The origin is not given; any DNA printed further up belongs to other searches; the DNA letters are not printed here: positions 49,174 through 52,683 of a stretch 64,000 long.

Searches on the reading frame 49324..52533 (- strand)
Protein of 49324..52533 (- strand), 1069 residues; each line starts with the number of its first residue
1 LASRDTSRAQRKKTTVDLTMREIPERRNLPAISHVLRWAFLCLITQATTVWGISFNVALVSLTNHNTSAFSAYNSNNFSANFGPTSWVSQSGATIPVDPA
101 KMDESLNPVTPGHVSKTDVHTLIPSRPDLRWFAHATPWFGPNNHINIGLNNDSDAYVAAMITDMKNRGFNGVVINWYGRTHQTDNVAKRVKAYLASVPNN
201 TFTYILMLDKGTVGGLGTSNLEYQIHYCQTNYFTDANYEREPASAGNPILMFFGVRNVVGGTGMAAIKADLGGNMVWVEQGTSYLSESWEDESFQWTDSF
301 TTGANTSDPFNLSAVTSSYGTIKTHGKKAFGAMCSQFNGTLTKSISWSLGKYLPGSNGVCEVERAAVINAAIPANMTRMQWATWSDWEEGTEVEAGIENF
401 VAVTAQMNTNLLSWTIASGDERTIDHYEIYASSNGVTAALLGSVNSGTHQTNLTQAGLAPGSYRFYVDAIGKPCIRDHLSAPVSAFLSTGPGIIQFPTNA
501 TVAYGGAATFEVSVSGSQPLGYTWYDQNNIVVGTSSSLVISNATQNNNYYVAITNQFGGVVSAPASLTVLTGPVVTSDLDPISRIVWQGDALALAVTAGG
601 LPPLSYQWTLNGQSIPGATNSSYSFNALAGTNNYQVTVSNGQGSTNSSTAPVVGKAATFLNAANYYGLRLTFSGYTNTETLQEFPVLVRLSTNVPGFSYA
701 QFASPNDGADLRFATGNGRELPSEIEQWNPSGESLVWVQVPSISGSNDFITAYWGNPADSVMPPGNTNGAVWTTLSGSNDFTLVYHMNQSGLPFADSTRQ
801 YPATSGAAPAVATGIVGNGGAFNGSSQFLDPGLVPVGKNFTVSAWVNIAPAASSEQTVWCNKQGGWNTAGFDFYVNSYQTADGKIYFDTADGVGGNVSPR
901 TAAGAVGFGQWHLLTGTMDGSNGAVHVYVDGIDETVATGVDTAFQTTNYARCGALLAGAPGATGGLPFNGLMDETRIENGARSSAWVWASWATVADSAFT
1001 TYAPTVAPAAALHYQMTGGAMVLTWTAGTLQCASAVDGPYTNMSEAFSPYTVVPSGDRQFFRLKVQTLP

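Call 70: search_protein_families(library=pfam, max_evalue=0.00001, proteins=[window:49324-52533:-])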
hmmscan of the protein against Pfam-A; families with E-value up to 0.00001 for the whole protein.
window:49324-52533:- (1069 aa): 7 families
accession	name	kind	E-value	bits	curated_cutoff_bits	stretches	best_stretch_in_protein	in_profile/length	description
PF13385.13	Laminin_G_3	-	2.9e-16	60.4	27.6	1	832-987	12-150/151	Concanavalin A-like lectin/glucanases superfamily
PF13927.12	Ig_3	-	1.3e-10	42.1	30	0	491-555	2-78/78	Immunoglobulin domain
PF07679.22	I-set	-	1.5e-07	31.8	23.7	0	492-569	2-90/90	Immunoglobulin I-set domain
PF10102.14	DUF2341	-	1.9e-07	31.8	23.4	1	707-759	1-55/84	Domain of unknown function (DUF2341)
PF13895.12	Ig_2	-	2.2e-06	28.2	27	0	582-652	7-77/79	Immunoglobulin domain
PF19081.6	Ig_7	-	7.9e-06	26.5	27.3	0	498-569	8-80/84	Ig-like domain CHU_C associated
PF00041.27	fn3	-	9.7e-06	26.2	25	0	399-483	5-81/84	Fibronectin type III domain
